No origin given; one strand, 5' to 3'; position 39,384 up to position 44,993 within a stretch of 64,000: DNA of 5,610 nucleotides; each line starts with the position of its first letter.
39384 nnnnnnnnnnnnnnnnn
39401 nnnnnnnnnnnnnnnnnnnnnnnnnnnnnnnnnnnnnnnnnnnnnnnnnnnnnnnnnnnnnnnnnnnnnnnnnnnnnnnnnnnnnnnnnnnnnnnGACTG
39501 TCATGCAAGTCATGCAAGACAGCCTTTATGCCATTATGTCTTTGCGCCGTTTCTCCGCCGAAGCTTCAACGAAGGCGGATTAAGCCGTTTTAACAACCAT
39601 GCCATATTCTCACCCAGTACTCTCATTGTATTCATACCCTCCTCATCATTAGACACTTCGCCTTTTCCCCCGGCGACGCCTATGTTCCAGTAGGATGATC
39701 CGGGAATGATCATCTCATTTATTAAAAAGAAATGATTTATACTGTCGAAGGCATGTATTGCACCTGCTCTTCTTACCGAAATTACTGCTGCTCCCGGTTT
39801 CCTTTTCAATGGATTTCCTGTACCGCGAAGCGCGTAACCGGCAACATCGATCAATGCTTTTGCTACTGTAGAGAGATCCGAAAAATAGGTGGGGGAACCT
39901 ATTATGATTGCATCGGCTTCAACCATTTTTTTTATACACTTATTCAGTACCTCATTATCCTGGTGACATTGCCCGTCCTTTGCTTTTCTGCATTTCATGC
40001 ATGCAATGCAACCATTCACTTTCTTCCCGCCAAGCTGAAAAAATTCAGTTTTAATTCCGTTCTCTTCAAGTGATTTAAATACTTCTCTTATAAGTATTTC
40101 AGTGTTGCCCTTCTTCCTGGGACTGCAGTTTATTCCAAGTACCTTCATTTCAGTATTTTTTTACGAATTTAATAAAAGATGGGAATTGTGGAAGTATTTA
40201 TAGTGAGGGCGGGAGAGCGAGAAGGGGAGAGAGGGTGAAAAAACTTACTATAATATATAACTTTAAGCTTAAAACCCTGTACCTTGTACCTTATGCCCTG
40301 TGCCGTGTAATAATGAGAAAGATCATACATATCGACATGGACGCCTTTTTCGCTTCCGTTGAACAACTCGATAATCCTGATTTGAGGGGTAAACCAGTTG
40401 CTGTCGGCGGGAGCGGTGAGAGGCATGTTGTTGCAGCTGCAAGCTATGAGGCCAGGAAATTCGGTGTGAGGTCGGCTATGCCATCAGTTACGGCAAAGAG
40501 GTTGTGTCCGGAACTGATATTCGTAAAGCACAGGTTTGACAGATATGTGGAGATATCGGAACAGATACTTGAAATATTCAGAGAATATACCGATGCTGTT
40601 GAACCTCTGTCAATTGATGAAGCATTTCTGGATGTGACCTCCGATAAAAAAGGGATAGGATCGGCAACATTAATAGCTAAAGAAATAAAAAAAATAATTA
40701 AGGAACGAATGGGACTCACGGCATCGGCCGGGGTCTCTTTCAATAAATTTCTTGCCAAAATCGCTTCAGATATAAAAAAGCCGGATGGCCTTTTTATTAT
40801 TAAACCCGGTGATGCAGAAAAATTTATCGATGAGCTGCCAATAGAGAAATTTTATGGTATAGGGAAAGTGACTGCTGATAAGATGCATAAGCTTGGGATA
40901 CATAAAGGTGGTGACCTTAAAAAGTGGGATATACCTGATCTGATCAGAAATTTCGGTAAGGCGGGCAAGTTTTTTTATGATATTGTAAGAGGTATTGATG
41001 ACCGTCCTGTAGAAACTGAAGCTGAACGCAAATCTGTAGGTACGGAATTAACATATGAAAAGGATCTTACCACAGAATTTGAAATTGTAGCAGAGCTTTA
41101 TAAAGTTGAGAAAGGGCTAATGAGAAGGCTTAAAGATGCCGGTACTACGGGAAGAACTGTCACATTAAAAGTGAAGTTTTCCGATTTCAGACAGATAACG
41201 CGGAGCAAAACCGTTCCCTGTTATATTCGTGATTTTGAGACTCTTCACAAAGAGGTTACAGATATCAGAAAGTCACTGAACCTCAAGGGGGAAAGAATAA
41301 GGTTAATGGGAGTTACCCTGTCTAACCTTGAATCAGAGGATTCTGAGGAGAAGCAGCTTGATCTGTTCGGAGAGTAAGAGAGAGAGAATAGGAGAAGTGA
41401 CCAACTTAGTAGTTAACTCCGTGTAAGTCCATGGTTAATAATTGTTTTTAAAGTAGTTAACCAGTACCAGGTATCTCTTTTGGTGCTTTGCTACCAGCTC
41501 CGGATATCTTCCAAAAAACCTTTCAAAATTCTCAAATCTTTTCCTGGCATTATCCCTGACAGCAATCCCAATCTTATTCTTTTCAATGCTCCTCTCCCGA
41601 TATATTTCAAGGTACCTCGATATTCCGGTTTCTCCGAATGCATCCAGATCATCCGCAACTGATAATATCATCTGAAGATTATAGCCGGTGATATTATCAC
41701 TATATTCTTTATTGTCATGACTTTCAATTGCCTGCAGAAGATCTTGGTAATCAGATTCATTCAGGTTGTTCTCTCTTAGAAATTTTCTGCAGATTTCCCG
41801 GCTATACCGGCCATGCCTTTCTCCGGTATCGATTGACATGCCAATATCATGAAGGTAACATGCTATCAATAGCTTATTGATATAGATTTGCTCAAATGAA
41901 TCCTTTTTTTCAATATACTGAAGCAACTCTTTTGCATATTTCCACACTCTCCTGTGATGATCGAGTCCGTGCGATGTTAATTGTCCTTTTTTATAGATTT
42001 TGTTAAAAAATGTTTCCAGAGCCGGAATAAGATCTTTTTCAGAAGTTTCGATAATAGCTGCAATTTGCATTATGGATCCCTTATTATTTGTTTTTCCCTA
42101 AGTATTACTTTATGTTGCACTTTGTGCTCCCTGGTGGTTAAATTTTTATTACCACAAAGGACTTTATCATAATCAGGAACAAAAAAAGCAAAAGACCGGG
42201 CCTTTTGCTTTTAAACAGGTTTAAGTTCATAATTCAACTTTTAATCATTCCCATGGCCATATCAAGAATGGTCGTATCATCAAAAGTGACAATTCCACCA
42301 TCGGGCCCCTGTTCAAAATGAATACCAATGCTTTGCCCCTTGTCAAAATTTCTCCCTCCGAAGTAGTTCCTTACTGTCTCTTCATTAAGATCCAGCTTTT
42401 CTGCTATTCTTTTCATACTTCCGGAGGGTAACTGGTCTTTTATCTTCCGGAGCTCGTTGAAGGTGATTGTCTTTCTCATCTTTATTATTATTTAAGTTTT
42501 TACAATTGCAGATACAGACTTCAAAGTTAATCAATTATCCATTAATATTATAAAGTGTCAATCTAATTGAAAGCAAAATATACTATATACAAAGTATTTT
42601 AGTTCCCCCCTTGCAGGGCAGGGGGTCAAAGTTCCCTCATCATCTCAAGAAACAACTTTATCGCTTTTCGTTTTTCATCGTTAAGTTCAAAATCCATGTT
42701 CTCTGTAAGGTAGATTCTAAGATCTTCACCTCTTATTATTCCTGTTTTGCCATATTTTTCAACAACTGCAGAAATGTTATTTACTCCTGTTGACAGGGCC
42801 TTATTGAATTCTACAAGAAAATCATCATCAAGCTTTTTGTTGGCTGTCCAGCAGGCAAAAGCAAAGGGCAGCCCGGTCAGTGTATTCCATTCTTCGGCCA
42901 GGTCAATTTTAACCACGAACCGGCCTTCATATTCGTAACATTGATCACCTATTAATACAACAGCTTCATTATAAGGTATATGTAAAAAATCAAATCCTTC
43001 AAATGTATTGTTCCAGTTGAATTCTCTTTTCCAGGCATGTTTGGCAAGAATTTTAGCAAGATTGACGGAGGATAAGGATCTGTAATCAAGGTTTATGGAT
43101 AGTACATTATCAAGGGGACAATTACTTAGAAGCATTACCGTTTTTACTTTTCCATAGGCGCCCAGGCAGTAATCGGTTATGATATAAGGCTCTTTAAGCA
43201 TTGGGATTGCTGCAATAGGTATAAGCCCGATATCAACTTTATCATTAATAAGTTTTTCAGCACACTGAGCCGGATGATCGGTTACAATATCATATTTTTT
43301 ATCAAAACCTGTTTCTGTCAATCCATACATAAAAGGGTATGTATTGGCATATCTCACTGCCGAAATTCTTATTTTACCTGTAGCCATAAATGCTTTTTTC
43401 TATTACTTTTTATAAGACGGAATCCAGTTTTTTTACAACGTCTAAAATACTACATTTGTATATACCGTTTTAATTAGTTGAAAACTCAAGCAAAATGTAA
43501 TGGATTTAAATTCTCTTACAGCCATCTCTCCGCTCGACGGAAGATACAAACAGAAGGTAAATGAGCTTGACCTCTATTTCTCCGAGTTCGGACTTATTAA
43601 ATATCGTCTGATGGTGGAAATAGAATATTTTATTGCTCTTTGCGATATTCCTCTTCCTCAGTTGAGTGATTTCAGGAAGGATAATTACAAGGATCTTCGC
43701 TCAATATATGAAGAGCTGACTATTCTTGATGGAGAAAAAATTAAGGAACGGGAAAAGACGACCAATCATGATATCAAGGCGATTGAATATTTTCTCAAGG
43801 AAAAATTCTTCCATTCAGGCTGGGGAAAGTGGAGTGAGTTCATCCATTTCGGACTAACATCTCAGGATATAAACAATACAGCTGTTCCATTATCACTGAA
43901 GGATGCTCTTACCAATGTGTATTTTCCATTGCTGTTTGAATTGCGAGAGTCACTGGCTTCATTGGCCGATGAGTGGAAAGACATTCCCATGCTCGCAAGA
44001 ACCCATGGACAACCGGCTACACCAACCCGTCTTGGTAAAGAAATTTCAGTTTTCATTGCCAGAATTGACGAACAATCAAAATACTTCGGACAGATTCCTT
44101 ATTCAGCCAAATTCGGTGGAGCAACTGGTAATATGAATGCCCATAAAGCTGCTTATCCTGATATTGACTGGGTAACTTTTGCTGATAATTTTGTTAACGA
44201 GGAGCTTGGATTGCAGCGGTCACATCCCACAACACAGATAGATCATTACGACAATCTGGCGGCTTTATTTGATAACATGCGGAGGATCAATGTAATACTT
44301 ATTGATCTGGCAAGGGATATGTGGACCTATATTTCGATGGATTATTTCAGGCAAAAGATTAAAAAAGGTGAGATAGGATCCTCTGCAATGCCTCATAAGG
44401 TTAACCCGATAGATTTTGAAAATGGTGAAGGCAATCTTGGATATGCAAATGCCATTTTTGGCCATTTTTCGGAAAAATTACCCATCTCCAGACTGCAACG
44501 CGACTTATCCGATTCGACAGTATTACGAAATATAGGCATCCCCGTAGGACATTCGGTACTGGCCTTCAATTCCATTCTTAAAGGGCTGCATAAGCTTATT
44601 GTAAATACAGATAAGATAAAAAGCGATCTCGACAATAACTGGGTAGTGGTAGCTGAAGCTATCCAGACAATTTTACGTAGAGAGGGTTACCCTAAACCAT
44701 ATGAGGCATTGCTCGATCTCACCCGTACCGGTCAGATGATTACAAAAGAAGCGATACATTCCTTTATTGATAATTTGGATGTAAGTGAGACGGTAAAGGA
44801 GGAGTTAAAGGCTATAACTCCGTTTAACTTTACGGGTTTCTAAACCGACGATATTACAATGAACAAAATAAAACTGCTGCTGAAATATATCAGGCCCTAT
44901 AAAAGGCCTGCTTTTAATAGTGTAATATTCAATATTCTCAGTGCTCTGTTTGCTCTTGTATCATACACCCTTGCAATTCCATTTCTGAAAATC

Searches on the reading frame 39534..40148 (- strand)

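Call 40: search_protein_families(library=pfam, proteins=[window:39534-40148:-], max_evalue=0.00001)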
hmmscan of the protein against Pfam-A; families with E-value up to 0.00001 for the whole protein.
window:39534-40148:- (204 aa): 2 families
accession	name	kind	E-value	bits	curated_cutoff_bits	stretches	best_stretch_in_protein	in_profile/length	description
PF03358.20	FMN_red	-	4.7e-31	107.9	24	1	1-158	1-149/152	NADPH-dependent FMN reductase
PF02525.22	Flavodoxin_2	-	5e-09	36.6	27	1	1-135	1-142/198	Flavodoxin-like fold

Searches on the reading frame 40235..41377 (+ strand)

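Call 40: search_protein_families(library=pfam, proteins=[window:40235-41377:+], max_evalue=0.00001)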
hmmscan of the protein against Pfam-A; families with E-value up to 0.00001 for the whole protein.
window:40235-41377:+ (380 aa): 4 families
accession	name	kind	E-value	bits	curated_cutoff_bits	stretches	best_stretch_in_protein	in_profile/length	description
PF00817.25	IMS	-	1.1e-54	184.8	23.2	1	33-179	1-148/148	impB/mucB/samB family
PF11799.13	IMS_C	-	1.3e-24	87.1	20.7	1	265-377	1-109/109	impB/mucB/samB family C-terminal domain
PF11798.14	IMS_HHH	-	3.5e-09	36.8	24.4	1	191-222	1-32/32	IMS family HHH motif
PF21999.2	IMS_HHH_1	-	1.6e-06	28.9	27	1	208-255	5-53/53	DNA polymerase-iota, thumb domain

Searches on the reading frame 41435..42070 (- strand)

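Call 41: search_protein_families(library=pfam, proteins=[window:41435-42070:-], max_evalue=0.00001)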
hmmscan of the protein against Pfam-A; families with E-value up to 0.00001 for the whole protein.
window:41435-42070:- (211 aa): 2 families
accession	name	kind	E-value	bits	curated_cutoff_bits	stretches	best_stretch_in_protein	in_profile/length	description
PF01966.28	HD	-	5.8e-11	43.1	22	1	36-144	2-115/116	HD domain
PF24391.1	HD-CE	-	6.3e-07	29.8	27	1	30-102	3-75/263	HD-CE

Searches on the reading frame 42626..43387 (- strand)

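Call 41: search_protein_families(library=pfam, proteins=[window:42626-43387:-], max_evalue=0.00001)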
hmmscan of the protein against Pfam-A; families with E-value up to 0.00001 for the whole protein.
window:42626-43387:- (253 aa): 1 family
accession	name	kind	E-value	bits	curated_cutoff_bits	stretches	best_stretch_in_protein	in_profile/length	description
PF02621.19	VitK2_biosynth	-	4.6e-39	134.8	26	1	6-252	1-252/252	Menaquinone biosynthesis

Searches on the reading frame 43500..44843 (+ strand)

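Call 41: search_protein_families(library=pfam, proteins=[window:43500-44843:+], max_evalue=0.00001)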
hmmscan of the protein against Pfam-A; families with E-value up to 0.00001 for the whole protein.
window:43500-44843:+ (447 aa): 2 families
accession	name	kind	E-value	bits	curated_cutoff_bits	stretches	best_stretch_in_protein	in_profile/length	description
PF08328.16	ASL_C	-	3.5e-46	156.4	35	1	330-445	1-115/115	Adenylosuccinate lyase C-terminal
PF00206.25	Lyase_1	-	6.5e-46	157.6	27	1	54-312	46-306/312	Lyase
